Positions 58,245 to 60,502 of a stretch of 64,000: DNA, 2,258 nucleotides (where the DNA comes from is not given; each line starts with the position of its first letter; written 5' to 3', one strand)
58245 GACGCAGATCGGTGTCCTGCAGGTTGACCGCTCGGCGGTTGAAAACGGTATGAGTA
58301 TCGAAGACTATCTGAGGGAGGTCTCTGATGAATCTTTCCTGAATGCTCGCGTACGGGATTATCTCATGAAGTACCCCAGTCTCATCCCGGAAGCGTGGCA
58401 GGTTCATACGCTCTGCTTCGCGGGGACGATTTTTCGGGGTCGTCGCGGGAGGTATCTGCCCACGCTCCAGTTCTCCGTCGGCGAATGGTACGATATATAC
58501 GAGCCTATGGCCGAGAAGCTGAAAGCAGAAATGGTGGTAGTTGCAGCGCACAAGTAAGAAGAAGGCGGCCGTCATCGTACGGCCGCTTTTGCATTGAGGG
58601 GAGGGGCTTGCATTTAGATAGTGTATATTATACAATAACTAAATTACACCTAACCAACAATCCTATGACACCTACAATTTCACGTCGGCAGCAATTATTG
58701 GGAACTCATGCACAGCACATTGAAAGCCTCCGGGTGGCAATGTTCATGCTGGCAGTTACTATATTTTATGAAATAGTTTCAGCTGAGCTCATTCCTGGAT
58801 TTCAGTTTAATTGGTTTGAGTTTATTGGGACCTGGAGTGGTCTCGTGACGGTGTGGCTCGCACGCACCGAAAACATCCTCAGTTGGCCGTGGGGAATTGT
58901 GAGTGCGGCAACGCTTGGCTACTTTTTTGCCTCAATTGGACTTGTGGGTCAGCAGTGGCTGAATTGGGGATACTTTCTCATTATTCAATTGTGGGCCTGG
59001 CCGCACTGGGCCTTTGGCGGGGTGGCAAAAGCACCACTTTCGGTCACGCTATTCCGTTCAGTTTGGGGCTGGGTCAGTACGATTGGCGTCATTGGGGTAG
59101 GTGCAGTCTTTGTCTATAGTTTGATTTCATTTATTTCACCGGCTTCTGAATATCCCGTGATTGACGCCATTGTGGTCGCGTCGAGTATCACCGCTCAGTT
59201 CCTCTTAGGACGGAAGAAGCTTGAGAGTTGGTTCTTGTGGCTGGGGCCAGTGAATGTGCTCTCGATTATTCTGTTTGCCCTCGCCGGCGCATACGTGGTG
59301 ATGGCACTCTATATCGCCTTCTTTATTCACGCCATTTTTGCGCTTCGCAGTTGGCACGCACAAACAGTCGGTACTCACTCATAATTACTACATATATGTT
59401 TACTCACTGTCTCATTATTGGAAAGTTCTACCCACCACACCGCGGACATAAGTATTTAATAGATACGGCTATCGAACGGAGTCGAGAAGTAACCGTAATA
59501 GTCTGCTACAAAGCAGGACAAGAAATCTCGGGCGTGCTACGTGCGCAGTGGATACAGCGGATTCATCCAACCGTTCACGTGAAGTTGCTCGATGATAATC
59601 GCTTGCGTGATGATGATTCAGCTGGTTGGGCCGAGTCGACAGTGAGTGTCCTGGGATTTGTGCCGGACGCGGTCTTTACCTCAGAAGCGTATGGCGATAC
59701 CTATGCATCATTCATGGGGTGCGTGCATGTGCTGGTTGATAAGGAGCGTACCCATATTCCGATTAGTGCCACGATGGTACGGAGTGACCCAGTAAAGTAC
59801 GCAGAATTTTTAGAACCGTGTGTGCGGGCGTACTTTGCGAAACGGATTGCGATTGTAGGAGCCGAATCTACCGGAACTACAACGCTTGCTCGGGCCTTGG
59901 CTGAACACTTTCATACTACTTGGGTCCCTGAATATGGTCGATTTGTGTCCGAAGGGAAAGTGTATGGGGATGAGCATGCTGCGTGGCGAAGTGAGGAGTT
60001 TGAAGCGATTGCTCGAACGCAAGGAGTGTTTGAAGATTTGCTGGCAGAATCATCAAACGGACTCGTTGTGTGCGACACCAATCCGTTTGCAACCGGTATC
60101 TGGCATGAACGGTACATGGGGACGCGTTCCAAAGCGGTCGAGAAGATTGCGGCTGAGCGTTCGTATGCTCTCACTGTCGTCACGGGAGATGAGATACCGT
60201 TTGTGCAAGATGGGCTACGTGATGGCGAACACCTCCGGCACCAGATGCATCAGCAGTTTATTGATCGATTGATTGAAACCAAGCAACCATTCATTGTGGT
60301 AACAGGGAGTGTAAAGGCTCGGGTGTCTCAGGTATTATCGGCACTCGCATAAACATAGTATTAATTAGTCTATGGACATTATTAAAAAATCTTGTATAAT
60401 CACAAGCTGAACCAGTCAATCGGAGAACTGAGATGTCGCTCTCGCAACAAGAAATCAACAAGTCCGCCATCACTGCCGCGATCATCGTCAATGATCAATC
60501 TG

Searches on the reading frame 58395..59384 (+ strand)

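Call 63: search_protein_families(library=pfam, proteins=[window:58395-59384:+], max_evalue=0.001)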
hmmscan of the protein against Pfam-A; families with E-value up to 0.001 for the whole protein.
window:58395-59384:+ (329 aa): 1 family
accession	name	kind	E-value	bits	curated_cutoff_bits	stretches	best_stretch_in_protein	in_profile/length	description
PF04973.17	NMN_transporter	-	7.5e-31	107.9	27.3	1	139-321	1-174/175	Nicotinamide mononucleotide transporter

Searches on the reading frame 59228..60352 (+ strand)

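Call 63: search_protein_families(library=pfam, proteins=[window:59228-60352:+], max_evalue=0.001)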
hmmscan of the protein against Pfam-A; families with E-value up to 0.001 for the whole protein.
window:59228-60352:+ (374 aa): 1 family
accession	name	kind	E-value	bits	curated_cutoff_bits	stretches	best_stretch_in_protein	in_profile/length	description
PF13521.12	AAA_28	-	7.6e-33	114.5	27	1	206-365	1-164/164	AAA domain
